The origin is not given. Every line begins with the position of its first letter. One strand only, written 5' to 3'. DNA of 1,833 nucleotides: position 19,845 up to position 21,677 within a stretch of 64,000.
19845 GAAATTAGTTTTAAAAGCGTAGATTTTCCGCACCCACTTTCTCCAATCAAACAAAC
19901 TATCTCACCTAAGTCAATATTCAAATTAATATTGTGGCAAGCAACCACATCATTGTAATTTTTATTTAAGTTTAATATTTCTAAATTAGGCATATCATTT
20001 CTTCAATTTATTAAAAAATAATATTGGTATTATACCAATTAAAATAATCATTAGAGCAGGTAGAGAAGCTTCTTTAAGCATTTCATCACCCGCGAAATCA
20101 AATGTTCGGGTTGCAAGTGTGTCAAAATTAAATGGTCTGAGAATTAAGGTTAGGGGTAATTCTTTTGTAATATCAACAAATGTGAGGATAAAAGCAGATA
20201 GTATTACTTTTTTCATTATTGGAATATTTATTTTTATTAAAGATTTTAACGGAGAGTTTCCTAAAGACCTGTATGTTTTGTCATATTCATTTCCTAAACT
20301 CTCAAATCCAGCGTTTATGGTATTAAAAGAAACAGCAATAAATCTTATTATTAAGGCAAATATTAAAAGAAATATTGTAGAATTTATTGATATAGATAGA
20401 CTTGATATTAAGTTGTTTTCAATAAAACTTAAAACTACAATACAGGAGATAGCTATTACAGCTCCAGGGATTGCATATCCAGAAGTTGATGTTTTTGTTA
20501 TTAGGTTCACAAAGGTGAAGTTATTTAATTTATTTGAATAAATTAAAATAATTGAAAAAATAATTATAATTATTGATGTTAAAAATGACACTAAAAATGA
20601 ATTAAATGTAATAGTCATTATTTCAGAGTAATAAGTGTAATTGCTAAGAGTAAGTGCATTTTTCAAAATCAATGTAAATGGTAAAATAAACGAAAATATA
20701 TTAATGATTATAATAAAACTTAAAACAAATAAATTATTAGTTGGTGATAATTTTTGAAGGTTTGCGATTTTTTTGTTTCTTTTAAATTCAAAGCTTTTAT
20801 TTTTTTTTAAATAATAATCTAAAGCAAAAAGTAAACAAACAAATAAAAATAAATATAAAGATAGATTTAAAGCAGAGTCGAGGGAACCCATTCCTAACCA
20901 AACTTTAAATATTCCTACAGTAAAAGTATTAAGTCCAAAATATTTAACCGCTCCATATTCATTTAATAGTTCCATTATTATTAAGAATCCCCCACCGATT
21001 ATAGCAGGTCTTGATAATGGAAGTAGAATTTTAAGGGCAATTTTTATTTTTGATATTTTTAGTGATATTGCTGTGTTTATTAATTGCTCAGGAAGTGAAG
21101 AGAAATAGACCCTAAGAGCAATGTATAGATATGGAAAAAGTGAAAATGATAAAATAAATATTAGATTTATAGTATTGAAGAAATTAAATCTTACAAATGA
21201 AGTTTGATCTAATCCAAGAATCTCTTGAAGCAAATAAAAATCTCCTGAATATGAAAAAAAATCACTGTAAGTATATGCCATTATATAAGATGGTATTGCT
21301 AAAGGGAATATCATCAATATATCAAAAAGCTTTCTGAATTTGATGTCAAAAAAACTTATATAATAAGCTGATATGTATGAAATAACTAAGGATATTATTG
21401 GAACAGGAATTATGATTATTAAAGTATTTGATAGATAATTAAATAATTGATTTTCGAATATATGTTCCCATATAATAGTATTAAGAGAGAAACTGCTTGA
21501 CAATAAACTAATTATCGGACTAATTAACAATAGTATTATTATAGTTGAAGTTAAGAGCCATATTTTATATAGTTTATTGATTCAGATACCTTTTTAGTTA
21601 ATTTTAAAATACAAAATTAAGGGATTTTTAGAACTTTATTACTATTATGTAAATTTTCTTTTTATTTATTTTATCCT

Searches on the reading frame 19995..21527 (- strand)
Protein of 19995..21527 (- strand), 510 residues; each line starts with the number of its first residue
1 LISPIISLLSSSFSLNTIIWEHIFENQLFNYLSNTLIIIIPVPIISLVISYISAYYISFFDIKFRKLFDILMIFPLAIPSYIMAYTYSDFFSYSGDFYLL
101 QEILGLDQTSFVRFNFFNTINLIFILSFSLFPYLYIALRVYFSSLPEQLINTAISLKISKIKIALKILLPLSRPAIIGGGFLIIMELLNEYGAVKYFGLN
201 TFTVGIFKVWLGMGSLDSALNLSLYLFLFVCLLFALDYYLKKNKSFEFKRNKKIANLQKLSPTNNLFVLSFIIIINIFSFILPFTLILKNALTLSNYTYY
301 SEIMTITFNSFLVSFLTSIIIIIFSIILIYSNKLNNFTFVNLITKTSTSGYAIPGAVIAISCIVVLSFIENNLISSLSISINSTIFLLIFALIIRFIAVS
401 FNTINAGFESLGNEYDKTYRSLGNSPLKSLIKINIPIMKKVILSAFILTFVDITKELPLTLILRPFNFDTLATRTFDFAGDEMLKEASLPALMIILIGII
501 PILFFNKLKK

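Call 68: search_protein_families(library=pfam, proteins=[window:19995-21527:-], max_evalue=0.001)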
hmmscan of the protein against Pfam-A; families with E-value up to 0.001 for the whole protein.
window:19995-21527:- (510 aa): 1 family
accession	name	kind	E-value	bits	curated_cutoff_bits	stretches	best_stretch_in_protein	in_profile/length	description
PF00528.27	BPD_transp_1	-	2.6e-14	53.8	26.4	2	47-204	2-142/184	Binding-protein-dependent transport system inner membrane component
